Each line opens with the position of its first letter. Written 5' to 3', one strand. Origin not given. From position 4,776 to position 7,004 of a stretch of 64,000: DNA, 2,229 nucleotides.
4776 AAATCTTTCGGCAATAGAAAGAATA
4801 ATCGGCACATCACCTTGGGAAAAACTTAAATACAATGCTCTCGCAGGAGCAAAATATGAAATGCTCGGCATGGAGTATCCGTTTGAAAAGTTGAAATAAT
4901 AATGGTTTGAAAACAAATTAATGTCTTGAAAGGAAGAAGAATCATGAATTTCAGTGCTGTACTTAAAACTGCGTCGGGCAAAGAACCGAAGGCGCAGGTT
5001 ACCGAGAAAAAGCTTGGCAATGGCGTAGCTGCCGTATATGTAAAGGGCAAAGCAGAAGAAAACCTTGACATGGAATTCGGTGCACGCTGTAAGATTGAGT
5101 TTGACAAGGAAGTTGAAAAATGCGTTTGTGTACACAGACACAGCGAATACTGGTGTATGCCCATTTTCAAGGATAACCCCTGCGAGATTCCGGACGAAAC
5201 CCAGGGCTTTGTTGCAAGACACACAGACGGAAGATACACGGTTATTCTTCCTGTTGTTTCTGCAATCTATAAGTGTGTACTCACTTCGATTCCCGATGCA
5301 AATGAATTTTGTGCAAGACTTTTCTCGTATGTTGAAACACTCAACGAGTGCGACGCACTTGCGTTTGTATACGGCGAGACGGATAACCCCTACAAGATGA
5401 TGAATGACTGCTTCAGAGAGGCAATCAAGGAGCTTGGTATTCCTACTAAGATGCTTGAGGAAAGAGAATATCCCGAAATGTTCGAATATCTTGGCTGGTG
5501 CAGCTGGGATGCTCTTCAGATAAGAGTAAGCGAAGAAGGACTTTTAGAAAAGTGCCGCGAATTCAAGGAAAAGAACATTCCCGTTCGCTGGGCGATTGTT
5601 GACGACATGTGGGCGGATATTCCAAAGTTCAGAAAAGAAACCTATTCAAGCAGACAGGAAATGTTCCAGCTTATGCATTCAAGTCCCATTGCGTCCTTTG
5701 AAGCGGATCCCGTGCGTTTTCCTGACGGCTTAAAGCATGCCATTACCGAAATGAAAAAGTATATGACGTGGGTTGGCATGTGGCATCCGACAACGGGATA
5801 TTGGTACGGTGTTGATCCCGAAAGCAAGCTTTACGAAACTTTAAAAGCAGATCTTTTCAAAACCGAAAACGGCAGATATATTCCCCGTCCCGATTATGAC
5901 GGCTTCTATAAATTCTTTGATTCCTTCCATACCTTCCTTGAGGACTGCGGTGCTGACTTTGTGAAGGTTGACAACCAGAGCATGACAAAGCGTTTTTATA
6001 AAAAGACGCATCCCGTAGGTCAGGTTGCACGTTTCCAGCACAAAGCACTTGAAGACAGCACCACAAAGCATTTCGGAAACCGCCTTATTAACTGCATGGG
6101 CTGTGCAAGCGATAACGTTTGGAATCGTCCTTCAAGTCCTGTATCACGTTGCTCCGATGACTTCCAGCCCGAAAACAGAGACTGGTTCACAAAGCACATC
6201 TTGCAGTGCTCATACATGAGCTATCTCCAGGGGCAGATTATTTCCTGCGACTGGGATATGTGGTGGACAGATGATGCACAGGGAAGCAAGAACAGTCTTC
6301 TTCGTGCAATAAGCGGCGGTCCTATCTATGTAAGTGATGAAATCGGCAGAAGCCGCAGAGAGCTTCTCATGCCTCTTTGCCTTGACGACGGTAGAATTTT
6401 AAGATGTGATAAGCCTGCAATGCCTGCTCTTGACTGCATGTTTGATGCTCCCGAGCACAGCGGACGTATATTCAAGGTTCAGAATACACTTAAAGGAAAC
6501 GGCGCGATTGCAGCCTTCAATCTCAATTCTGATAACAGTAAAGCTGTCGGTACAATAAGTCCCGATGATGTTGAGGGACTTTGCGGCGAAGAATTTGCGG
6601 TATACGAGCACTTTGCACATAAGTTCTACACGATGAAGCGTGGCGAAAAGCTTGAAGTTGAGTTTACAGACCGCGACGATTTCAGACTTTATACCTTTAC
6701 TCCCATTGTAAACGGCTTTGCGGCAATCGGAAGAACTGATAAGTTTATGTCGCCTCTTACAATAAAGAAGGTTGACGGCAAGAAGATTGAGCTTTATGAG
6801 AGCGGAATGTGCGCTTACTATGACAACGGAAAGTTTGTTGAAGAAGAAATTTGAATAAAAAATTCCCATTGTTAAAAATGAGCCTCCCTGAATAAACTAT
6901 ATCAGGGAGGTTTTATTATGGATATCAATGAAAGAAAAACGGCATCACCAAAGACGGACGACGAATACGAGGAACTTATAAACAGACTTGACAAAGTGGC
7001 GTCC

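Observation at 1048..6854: Operon pairing an unusually short glycyl radical enzyme with a GH36/raffinose-synthase-like hydrolase under a LacI regulator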

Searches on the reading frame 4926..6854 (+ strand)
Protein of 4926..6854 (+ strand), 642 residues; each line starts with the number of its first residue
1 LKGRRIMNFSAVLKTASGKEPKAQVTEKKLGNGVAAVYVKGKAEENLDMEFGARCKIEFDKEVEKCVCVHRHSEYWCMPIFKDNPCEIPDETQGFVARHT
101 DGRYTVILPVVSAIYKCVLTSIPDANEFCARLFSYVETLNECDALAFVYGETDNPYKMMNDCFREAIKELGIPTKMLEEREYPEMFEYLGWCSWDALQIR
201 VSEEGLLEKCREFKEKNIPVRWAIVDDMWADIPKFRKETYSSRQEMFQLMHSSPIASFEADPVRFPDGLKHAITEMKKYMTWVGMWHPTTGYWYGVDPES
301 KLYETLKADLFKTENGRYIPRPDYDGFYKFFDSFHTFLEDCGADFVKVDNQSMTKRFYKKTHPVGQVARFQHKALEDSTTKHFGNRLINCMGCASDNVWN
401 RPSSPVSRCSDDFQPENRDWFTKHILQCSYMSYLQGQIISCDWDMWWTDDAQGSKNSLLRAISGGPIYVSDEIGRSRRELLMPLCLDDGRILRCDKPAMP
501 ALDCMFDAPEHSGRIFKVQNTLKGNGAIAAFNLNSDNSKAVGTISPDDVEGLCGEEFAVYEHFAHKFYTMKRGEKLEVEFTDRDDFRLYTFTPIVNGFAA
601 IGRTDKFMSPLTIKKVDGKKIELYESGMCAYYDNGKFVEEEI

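Call 3: search_protein_families(library=pfam, proteins=[window:4926-6854:+], max_evalue=0.01)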
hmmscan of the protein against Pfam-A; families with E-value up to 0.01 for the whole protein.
window:4926-6854:+ (642 aa): 1 family
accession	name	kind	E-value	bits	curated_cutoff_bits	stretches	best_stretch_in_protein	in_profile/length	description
PF05691.18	Raffinose_syn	-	3.2e-63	214.2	20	1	66-533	71-586/750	Raffinose synthase or seed imbibition protein Sip1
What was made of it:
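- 4944..6854 (+): Cytoplasmic GH36 glycosidase of the Sip1 / alkaline alpha-galactosidase / raffinose-synthase type (636 aa; the ORF opens at TTG 4926). Pfam PF05691 E 3e-63 (call 3).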

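Call 4: search_protein_families(library=ncbifam, proteins=[window:4926-6854:+], max_evalue=0.01)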
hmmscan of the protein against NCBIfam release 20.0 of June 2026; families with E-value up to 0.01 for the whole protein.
window:4926-6854:+ (642 aa): 0 families

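Call 31: search_solved_structures(query=window:4926-6854:+, max_evalue=0.01, show_alignments=2)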
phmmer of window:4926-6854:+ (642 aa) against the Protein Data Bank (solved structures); distinct sequences matched with E-value up to 0.01: 2.
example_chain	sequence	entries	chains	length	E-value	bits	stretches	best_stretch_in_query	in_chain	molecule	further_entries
7exf_B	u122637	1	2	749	4.8e-53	183.7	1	103-533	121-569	Probable galactinol--sucrose galactosyltransferase 6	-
7exg_B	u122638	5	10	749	6.1e-52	180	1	103-533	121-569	Probable galactinol--sucrose galactosyltransferase 6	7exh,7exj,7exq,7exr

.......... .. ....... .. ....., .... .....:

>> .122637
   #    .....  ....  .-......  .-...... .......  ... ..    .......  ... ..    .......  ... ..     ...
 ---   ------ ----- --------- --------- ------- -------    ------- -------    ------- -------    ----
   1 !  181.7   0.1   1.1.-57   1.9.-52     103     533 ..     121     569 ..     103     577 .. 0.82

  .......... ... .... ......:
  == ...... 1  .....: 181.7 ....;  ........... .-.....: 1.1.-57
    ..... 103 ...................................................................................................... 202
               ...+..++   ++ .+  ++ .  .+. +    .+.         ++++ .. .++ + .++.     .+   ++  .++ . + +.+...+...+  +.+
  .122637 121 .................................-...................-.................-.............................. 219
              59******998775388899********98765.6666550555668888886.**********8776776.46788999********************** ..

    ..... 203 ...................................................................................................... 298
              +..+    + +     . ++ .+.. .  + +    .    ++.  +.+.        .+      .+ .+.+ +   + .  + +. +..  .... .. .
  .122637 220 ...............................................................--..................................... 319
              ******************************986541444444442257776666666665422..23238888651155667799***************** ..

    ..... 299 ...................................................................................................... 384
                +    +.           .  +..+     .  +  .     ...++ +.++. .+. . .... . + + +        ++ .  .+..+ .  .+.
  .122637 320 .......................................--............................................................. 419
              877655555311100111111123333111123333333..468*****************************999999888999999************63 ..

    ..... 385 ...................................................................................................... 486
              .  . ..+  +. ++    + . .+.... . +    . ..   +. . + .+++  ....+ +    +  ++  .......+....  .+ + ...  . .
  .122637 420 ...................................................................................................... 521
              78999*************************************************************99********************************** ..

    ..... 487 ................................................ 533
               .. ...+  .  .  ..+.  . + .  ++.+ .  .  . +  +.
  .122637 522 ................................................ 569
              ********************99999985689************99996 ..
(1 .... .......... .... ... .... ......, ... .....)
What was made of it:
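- The GH36 is of the Sip1/galactinol type (call 31).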

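Call 68: find_homologous_proteins(query=window:4926-6854:+, max_evalue=1e-20)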
Query window:4926-6854:+ (642 aa): 1796 proteins with E <= 1e-20 among 7020 candidates; the best 120 are listed.
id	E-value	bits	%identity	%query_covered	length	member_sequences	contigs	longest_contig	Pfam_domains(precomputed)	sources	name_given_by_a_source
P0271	0.0e+0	1392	90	99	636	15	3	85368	PF05691.19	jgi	-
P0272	4.9e-279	945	62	98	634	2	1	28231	PF05691.19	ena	-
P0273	2.2e-271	920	62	99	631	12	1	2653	PF05691.19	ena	-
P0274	1.7e-270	917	60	99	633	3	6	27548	PF05691.19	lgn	-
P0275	2.5e-268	910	60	99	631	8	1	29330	PF05691.19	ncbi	-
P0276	6.2e-265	899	59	99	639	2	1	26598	PF05691.19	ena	-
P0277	6.9e-263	892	59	99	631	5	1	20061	PF05691.19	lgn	-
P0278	2.1e-262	890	60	96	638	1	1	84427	PF05691.19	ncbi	-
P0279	3.0e-262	890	58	99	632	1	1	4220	PF05691.19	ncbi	-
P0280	2.7e-261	887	57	98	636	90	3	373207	PF05691.19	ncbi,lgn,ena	-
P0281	2.5e-257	874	59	96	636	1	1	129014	PF05691.19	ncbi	-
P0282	6.9e-257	872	58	99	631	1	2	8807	PF05691.19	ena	-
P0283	1.3e-256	871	58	99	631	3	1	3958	PF05691.19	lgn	-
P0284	9.5e-254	862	57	99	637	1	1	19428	PF05691.19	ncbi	-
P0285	1.6e-253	861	56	97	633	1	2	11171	PF05691.19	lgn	-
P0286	2.7e-252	857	58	96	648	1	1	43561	PF05691.19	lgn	-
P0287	9.1e-250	849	57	99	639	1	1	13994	PF05691.19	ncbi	-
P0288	1.8e-248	844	56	99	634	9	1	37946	PF05691.19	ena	-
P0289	9.4e-247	839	57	99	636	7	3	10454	PF05691.19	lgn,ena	-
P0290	2.4e-245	834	56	96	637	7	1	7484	PF05691.19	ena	-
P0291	2.0e-244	831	56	99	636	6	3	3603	PF05691.19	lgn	-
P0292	5.8e-244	829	55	98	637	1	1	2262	PF05691.19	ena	-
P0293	6.3e-241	819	55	99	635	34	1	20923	PF05691.19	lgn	-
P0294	1.1e-240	819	55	98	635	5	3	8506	PF05691.19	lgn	-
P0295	2.3e-240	818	55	98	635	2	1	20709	PF05691.19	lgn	-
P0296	1.8e-238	811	55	96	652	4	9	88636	PF05691.19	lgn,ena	-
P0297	4.7e-238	810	55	94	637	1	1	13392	PF05691.19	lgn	-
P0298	5.1e-237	807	53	99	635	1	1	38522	PF05691.19,PF01055.33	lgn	-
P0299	1.3e-236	805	56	96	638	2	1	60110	PF05691.19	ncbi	-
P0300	1.9e-235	801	57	94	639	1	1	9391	PF05691.19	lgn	-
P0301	3.0e-234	797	53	98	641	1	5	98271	PF05691.19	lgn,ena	-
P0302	3.8e-234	797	55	95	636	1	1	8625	PF05691.19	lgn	-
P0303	1.5e-233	795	53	98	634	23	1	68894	PF05691.19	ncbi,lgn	-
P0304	1.5e-233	795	56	95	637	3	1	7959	PF05691.19,PF01055.33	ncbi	-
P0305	2.1e-233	795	54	99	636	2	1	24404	PF05691.19,PF02065.25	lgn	-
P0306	3.8e-233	794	53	99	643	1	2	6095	PF05691.19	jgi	-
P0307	8.0e-233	793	53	98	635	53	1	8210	PF05691.19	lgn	-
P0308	1.2e-232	792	54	98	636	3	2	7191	PF05691.19,PF01055.33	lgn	-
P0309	4.9e-232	790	53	98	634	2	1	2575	PF05691.19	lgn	-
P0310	7.8e-232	789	54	99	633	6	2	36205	PF05691.19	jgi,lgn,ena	-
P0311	1.1e-231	789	53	98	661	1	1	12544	PF05691.19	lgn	-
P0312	3.7e-231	787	54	97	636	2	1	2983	PF05691.19,PF01055.33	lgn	-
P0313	3.7e-231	787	52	99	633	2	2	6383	PF05691.19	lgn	-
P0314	9.6e-231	786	54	97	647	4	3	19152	PF05691.19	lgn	-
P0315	1.0e-230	786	54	96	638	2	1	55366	PF05691.19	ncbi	-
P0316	1.4e-230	785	53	98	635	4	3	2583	PF05691.19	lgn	-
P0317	1.5e-230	785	53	99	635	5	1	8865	PF05691.19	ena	-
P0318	2.8e-230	784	54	97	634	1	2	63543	PF05691.19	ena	-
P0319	3.2e-230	784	53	99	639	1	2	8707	PF05691.19,PF01055.33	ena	-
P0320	5.2e-230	783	54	95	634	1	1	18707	PF05691.19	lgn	-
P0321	5.9e-230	783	54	97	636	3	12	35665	PF05691.19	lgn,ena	-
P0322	7.6e-230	783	53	98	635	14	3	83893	PF05691.19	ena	-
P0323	8.5e-230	783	53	98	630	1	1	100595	PF05691.19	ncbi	-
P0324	2.6e-229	781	54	98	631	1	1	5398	PF05691.19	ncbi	-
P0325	3.2e-229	781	53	99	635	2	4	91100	PF05691.19,PF02065.25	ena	-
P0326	4.2e-229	780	53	98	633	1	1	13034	PF05691.19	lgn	-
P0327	5.0e-229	780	52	99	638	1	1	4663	PF05691.19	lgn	-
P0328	7.7e-229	779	52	98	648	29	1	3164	PF05691.19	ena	-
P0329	7.8e-229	779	53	99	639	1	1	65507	PF05691.19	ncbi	-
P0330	9.2e-229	779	53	98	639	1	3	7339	PF05691.19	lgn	-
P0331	2.1e-228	778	52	99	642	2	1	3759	PF05691.19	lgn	-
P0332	2.2e-228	778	53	98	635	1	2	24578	PF05691.19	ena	-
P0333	4.3e-228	777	52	98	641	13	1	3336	PF05691.19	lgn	-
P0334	1.5e-227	775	54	98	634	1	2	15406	PF05691.19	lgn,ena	-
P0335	1.9e-227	775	52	98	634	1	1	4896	PF05691.19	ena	-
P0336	3.7e-227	774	52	98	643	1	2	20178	PF05691.19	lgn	-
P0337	4.1e-227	774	53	98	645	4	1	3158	PF05691.19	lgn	-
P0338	4.2e-227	774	53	98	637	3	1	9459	PF05691.19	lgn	-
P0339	6.3e-227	773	53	98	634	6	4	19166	PF05691.19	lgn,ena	-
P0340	8.4e-227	773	53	97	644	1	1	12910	PF05691.19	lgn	-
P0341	1.0e-226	772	53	99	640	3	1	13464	PF05691.19,PF02065.25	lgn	-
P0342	1.2e-226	772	51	98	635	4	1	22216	PF05691.19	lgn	-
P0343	1.2e-226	772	53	98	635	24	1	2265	PF05691.19,PF02065.25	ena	-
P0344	2.2e-226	771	52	98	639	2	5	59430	PF05691.19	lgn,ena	-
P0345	3.2e-226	771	53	98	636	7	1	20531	PF05691.19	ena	-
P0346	5.0e-226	770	53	97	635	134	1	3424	PF05691.19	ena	-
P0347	5.1e-226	770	53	98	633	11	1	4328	PF05691.19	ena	-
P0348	5.2e-226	770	53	96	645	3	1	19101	PF05691.19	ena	-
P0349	5.3e-226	770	53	99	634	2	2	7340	PF05691.19,PF02065.25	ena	-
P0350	6.5e-226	770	53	96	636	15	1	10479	PF05691.19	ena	-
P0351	8.8e-226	769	52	99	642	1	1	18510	PF05691.19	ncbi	-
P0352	1.0e-225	769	53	95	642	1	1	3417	PF05691.19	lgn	-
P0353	1.5e-225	769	53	95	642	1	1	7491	PF05691.19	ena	-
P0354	1.5e-225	769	52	99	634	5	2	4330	PF05691.19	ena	-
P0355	1.7e-225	768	52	98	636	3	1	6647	PF05691.19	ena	-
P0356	2.2e-225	768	52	98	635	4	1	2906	PF05691.19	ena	-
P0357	2.8e-225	768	53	95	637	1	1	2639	PF05691.19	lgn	-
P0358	3.3e-225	767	53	95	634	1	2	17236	PF05691.19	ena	-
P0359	3.8e-225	767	52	98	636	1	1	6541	PF05691.19,PF01055.33,PF02065.25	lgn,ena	-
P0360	3.8e-225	767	53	95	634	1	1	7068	PF05691.19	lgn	-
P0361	4.2e-225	767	52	98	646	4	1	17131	PF05691.19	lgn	-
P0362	7.1e-225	766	52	99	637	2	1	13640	PF05691.19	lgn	-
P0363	1.1e-224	766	52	99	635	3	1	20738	PF05691.19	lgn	-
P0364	1.1e-224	766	54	97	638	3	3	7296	PF05691.19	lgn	-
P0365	1.2e-224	766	53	98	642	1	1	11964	PF05691.19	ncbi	-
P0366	1.3e-224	766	52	96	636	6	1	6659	PF05691.19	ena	-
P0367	1.5e-224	765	53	94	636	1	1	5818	PF05691.19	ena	-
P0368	1.5e-224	765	54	95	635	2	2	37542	PF05691.19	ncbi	-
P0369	1.7e-224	765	53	97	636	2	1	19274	PF05691.19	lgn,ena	-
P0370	2.6e-224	765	53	98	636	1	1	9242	PF05691.19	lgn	-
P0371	4.1e-224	764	54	99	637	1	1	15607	PF05691.19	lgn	-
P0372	4.6e-224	764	53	98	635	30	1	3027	PF05691.19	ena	-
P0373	5.8e-224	763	51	99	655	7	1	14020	PF05691.19,PF02065.25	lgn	-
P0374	8.3e-224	763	53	97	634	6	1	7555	PF05691.19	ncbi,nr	ncbi:MAG: alpha-galactosidase [Lachnospiraceae bacterium]|nr:alpha-galactosidase [Lachnospiraceae ba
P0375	9.6e-224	763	52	97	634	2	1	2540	PF05691.19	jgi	jgi:hypothetical protein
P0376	1.3e-223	762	53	96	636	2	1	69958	PF05691.19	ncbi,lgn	-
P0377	1.7e-223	762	52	96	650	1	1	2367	PF05691.19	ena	-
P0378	2.0e-223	762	52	98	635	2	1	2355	PF05691.19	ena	-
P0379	2.4e-223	761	54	98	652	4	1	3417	PF05691.19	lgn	-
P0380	2.9e-223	761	53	97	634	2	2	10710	PF05691.19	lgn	-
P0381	3.3e-223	761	53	95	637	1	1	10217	PF05691.19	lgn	-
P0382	3.6e-223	761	52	98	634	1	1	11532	PF05691.19,PF01055.33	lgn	-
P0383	4.0e-223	761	52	98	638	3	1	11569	PF05691.19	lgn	-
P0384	4.2e-223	761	56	91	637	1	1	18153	PF05691.19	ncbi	-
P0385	4.5e-223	760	53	96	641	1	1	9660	PF05691.19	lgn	-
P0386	5.2e-223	760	53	97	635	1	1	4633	PF05691.19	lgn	-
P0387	5.5e-223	760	53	98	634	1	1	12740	PF05691.19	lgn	-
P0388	8.5e-223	760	51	99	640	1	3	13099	PF05691.19,PF01055.33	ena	-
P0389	1.2e-222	759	51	98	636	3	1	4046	PF05691.19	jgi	-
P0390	1.4e-222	759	53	95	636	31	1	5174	PF05691.19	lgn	-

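Call 69: find_encoding_contigs(protein=P0280, flank=6000, max_places=1)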
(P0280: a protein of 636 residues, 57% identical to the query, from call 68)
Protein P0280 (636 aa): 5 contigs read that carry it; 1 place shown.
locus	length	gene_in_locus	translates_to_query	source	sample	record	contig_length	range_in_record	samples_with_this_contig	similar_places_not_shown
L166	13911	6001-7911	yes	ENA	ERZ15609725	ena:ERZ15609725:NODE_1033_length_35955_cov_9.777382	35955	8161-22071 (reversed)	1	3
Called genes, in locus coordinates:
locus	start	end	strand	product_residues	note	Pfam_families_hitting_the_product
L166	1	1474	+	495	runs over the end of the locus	PF01098:FTSW_RODA_SPOVE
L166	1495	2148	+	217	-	-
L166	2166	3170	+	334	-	PF00356:LacI, PF00532:Peripla_BP_1, PF13407:Peripla_BP_4, PF13377:Peripla_BP_3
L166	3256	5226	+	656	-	PF02901:PFL-like, PF01228:Gly_radical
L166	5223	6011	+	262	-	PF13353:Fer4_12 (weak), PF04055:Radical_SAM, PF13353:Fer4_12 (weak)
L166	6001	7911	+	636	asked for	PF05691:Raffinose_syn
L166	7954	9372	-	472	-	PF01554:MatE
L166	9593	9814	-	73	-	PF00126:HTH_1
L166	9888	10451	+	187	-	PF00696:AA_kinase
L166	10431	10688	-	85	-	-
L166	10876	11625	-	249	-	PF01022:HTH_5 (faint), PF01047:MarR (weak), PF08220:HTH_DeoR, PF08279:HTH_11, PF13412:HTH_24, PF13730:HTH_36 (faint), PF00455:DeoRC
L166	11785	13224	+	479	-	PF01266:DAO, PF13738:Pyr_redox_3 (faint), PF04324:Fer2_BFD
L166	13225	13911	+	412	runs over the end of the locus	PF00070:Pyr_redox (faint), PF00890:FAD_binding_2 (faint), PF01266:DAO (faint), PF03486:HI0933_like (faint), PF07992:Pyr_redox_2, PF12831:FAD_oxidored (weak), PF13450:NAD_binding_8 (weak), PF13738:Pyr_redox_3 (weak)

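Call 70: find_encoding_contigs(protein=P0281, flank=6000, max_places=1)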
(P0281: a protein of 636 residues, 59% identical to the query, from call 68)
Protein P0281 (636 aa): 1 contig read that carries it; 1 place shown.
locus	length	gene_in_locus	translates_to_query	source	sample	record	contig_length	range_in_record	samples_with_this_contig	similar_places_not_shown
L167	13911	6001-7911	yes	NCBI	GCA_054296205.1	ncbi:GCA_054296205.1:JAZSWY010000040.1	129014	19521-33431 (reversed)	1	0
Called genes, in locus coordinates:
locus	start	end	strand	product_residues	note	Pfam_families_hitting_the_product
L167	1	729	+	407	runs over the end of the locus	PF13173:AAA_14, PF13635:DUF4143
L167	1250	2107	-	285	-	PF12833:HTH_18, PF00165:HTH_AraC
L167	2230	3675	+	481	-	PF24856:AraA_central (weak), PF11762:Arabinose_Iso_C (weak), PF02952:Fucose_iso_C (weak)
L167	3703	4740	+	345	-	PF01738:DLH (faint), PF00326:Peptidase_S9 (faint)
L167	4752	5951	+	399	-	PF14307:Glyco_tran_WbsX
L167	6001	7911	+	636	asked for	PF05691:Raffinose_syn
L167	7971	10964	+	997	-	PF01074:Glyco_hydro_38N, PF09261:Alpha-mann_mid, PF07748:Glyco_hydro_38C, PF17677:Glyco_hydro38C2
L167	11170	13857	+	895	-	PF00404:Dockerin_1 (weak)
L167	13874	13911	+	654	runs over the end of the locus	PF16216:GxGYxYP_N, PF20957:GxGYxYP_N_2nd, PF20958:GxGYxYP_N_3rd, PF14323:GxGYxYP_C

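Call 71: find_encoding_contigs(protein=P0296, flank=6000, max_places=1)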
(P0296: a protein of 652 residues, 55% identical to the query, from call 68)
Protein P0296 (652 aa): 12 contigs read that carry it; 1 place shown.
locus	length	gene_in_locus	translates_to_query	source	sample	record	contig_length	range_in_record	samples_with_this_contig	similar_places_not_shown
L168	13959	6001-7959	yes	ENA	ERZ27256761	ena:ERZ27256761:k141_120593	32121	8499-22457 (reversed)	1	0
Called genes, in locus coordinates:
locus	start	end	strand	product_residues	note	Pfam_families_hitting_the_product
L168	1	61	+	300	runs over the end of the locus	PF00657:Lipase_GDSL, PF04311:DUF459 (weak), PF13472:Lipase_GDSL_2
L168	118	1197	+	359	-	PF14607:GxDLY, PF13472:Lipase_GDSL_2 (weak), PF14606:Lipase_GDSL_3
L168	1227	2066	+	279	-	PF00106:adh_short, PF01370:Epimerase (faint), PF08659:KR (weak), PF13561:adh_short_C2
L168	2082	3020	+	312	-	PF03786:UxuA, PF01261:AP_endonuc_2, PF03786:UxuA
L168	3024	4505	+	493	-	PF01229:Glyco_hydro_39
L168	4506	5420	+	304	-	PF03737:RraA-like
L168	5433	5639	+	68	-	PF00106:adh_short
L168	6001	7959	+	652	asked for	PF05691:Raffinose_syn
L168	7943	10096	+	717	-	PF19773:DUF6259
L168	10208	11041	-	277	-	PF02311:AraC_binding (faint), PF00165:HTH_AraC (faint), PF12833:HTH_18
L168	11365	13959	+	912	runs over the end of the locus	PF01547:SBP_bac_1, PF13416:SBP_bac_8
